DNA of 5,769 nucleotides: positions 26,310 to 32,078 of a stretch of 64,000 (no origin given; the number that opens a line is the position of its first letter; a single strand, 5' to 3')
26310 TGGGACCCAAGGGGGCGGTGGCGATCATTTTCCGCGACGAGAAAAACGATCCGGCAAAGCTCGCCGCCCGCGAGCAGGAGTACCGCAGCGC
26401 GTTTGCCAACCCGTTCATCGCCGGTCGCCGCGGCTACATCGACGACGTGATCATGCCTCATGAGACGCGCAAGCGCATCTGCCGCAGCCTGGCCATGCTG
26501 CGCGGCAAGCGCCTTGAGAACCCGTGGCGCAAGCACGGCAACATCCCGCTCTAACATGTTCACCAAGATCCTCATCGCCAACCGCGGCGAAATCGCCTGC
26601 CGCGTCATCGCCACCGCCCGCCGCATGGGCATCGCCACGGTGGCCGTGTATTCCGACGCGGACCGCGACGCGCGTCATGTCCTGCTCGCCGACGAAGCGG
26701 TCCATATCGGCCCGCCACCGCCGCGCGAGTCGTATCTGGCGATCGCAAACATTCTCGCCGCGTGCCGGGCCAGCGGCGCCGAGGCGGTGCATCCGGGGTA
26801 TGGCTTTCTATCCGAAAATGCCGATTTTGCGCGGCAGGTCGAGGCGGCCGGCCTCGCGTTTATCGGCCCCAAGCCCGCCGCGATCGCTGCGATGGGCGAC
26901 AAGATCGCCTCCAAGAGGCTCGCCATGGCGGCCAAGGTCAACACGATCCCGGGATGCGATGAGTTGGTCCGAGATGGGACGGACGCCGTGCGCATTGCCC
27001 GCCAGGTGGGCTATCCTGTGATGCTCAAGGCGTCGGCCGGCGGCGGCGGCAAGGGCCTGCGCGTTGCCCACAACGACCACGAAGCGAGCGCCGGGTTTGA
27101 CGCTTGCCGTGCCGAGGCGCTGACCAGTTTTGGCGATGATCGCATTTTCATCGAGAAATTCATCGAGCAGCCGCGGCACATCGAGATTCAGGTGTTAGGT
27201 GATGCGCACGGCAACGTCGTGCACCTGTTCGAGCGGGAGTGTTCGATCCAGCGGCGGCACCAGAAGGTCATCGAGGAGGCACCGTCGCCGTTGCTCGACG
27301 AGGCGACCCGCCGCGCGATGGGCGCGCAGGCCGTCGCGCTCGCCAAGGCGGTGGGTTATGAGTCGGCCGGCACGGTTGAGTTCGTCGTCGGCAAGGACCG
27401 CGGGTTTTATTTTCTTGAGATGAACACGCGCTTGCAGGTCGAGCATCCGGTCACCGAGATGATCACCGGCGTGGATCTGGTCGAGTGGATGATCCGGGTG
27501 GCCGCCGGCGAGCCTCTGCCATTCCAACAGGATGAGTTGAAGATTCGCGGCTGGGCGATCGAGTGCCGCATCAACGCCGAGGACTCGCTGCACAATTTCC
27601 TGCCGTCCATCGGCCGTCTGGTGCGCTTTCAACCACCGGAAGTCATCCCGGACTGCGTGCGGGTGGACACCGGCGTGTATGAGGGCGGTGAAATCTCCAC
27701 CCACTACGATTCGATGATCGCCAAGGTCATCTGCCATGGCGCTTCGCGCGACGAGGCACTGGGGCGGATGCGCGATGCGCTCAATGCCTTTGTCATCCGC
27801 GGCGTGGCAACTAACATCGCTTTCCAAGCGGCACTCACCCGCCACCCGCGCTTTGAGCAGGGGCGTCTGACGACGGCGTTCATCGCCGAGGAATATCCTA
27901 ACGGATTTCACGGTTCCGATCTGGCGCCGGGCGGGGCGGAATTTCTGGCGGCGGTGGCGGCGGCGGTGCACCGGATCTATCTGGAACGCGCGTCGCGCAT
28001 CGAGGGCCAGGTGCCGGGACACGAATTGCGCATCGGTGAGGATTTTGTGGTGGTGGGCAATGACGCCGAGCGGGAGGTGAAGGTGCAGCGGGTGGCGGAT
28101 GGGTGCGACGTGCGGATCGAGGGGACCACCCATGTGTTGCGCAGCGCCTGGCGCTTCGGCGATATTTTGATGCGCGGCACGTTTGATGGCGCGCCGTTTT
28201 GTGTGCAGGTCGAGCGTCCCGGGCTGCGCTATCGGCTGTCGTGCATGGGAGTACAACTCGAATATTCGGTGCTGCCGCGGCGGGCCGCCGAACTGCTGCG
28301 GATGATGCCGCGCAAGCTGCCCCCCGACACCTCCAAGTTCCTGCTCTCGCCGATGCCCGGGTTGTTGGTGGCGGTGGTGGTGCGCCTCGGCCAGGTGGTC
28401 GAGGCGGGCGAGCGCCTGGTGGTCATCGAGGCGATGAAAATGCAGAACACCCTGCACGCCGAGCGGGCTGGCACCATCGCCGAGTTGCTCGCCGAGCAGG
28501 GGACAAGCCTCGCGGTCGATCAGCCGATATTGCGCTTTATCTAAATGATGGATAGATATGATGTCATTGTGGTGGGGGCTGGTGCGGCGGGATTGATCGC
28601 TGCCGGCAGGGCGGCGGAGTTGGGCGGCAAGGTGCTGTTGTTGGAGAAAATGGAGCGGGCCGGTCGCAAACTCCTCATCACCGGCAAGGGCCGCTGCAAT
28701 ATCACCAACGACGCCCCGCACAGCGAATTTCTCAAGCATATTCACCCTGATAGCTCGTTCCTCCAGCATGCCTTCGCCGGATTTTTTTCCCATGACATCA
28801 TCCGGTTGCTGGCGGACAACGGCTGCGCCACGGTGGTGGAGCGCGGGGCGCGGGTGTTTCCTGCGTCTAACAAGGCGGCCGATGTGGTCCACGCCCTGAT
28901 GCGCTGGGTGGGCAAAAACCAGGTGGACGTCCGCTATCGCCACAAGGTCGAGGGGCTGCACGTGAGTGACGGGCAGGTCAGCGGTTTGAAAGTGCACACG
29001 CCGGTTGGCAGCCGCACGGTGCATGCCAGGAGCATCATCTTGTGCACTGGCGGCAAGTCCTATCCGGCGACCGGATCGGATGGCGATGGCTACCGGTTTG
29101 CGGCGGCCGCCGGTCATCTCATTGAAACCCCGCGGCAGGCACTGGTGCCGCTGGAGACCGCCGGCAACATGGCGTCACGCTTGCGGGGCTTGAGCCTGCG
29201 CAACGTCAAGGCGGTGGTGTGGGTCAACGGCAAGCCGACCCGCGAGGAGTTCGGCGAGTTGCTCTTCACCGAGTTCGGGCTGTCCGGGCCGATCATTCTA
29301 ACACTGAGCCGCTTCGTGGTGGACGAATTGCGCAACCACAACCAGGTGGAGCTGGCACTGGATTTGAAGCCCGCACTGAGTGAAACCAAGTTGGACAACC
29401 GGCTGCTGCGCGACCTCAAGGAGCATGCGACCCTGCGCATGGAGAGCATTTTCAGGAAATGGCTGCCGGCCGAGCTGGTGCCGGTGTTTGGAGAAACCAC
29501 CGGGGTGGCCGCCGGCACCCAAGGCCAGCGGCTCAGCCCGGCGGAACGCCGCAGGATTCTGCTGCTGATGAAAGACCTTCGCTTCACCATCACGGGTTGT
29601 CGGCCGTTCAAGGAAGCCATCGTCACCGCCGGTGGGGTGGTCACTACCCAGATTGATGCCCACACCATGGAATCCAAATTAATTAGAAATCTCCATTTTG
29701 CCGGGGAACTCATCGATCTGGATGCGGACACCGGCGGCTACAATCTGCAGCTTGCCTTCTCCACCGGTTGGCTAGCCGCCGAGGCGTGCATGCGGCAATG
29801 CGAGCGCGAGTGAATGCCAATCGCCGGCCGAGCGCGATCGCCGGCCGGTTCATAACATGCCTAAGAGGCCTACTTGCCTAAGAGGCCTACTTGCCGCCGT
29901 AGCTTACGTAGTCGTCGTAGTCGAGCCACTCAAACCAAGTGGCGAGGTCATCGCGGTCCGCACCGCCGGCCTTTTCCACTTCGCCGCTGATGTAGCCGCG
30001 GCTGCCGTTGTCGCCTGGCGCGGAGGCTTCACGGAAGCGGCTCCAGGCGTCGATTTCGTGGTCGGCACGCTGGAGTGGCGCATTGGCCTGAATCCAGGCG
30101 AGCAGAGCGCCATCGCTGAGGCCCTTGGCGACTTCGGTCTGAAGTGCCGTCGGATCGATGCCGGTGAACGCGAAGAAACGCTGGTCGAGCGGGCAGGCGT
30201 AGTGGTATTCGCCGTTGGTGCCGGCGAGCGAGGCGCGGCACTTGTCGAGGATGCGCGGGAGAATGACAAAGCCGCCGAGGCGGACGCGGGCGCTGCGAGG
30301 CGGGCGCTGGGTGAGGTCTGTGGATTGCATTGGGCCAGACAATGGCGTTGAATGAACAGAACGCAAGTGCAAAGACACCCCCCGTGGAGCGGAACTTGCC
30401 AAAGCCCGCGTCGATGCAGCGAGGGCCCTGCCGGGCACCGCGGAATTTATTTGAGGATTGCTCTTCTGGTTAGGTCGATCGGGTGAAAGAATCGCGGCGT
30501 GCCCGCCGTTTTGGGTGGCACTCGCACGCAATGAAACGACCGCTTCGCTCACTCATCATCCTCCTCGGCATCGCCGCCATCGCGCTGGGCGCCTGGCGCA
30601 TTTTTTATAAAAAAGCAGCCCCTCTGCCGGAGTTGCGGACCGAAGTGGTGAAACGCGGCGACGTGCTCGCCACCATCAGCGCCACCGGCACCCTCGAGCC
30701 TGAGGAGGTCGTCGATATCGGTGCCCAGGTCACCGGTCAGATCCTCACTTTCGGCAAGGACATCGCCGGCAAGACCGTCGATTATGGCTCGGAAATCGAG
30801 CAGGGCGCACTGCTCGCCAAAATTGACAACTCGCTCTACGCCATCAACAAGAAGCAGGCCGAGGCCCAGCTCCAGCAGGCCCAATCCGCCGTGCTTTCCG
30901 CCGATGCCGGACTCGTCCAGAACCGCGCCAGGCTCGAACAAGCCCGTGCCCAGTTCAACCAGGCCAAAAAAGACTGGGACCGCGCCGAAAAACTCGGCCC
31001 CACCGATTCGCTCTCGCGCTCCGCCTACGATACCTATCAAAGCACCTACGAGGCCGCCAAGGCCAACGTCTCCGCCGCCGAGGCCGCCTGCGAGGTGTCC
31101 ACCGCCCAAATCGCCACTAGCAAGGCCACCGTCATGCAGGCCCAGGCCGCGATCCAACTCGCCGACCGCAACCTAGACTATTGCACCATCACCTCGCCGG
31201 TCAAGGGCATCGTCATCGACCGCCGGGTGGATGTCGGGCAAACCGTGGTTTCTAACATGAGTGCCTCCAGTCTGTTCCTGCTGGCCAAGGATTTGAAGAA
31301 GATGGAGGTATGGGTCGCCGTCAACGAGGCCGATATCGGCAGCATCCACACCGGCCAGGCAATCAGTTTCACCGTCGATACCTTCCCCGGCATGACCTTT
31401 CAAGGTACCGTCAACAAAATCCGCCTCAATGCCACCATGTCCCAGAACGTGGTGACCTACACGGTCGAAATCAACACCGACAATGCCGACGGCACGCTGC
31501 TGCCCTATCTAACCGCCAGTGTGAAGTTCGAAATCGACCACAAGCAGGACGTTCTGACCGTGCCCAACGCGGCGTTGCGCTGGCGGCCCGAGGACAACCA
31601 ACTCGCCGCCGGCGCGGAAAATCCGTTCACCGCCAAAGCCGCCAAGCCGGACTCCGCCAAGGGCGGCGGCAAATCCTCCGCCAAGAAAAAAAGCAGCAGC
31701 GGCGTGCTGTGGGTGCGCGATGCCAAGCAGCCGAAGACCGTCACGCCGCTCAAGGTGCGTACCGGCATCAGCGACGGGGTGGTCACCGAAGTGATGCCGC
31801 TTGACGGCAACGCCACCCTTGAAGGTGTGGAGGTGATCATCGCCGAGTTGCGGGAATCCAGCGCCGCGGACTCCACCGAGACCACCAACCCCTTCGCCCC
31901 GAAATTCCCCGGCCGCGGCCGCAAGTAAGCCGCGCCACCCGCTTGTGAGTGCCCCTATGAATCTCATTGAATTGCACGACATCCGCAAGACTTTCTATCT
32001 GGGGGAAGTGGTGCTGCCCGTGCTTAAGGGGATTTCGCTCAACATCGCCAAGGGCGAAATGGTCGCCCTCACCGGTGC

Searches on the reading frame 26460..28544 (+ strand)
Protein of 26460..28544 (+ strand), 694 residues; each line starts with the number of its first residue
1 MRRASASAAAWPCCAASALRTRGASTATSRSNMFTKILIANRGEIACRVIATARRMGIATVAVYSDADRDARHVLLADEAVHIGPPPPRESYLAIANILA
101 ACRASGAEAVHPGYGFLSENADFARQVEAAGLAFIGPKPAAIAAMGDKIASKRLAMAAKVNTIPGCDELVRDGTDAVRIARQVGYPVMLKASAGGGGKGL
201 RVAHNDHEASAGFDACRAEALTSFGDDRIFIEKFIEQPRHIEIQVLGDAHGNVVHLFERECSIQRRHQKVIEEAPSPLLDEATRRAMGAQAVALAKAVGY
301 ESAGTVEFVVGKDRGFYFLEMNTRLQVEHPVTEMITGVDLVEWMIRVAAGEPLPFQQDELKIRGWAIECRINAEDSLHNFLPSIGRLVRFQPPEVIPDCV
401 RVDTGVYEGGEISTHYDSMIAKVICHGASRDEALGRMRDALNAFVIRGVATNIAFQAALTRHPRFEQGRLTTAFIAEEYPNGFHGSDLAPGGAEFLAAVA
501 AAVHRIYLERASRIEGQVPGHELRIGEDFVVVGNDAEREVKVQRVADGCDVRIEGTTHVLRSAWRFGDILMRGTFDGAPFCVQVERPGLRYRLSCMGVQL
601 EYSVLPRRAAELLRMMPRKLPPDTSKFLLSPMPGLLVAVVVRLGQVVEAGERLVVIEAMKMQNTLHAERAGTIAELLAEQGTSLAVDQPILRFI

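Call 4: search_protein_families(library=pfam, proteins=[window:26460-28544:+])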
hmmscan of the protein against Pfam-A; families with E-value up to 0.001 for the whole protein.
window:26460-28544:+ (694 aa): 8 families
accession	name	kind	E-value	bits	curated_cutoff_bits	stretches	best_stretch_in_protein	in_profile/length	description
PF02786.22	CPSase_L_D2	-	2.3e-78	263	19.8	1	147-354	1-209/211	Carbamoyl-phosphate synthase L chain, ATP binding domain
PF00289.28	Biotin_carb_N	-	2.1e-44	150.9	25.5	1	33-142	1-110/110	Biotin carboxylase, N-terminal domain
PF02785.25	Biotin_carb_C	-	9.6e-37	125.8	32.4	1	368-476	1-107/108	Biotin carboxylase C-terminal domain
PF18140.6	PCC_BT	-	1.8e-31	109.3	23.5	1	496-619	1-126/126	Propionyl-coenzyme A carboxylase BT domain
PF00364.28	Biotin_lipoyl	-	7e-16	58.3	22.1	1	630-692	5-72/73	Biotin-requiring enzyme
PF07478.18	Dala_Dala_lig_C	-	4e-08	33.4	24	1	178-323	30-174/204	D-ala D-ala ligase C-terminus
PF02222.28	ATP-grasp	-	5.3e-06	26.6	27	1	174-323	20-161/179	ATP-grasp domain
PF08443.16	RimK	-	0.00029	20.9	21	1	147-346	3-186/188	RimK-like ATP-grasp domain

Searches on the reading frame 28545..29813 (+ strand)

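Call 25: search_protein_families(library=pfam, proteins=[window:28545-29813:+])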
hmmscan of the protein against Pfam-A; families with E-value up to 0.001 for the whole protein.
window:28545-29813:+ (422 aa): 11 families
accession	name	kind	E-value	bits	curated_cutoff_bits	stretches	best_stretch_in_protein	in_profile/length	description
PF03486.20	HI0933_like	-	1.5e-79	267.3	50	1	6-413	2-243/244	HI0933-like protein Rossmann domain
PF22780.1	HI0933_like_1st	-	9.1e-34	117.1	27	1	199-360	3-165/165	HI0933-like protein barrel and H2TH domain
PF00890.30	FAD_binding_2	-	3.7e-13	49.9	20.4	2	6-42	1-37/414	FAD binding domain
PF12831.13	FAD_oxidored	-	6.7e-12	45.9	27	1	6-169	1-145/416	FAD dependent oxidoreductase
PF01266.30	DAO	-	1.7e-10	41.4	27.9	2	112-199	149-236/353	FAD dependent oxidoreductase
PF07992.20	Pyr_redox_2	-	1.3e-08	35.1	26.1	1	5-181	1-119/291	Pyridine nucleotide-disulphide oxidoreductase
PF01134.28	GIDA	-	2.5e-07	30.6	22.1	1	6-35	1-31/391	Glucose inhibited division protein A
PF00070.33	Pyr_redox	-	8e-06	26.7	22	0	7-40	2-35/82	Pyridine nucleotide-disulphide oxidoreductase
PF13450.12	NAD_binding_8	-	5.5e-05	23.8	21.9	1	9-40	1-32/68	NAD(P)-binding Rossmann-like domain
PF01494.25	FAD_binding_3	-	6.5e-05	22.7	22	1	5-172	2-161/349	FAD binding domain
PF13738.12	Pyr_redox_3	-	0.00015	21.6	30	0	8-36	1-30/305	Pyridine nucleotide-disulphide oxidoreductase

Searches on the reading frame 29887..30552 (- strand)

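Call 25: search_protein_families(library=pfam, proteins=[window:29887-30552:-])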
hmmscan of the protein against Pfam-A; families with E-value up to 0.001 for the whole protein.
window:29887-30552:- (221 aa): 1 family
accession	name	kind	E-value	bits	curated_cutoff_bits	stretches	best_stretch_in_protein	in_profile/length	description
PF16798.10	DUF5069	-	6e-44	149.9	27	1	83-215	2-132/133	Domain of unknown function (DUF5069)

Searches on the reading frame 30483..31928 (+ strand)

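Call 25: search_protein_families(library=pfam, proteins=[window:30483-31928:+])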
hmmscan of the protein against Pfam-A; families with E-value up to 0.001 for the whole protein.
window:30483-31928:+ (481 aa): 2 families
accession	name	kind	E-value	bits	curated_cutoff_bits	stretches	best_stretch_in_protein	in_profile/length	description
PF16576.10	HlyD_D23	-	1e-14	54.8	30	1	186-343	77-212/214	Barrel-sandwich domain of CusB or HlyD membrane-fusion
PF13437.12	HlyD_3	-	1.2e-13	52.1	22.2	1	235-336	1-100/106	HlyD family secretion protein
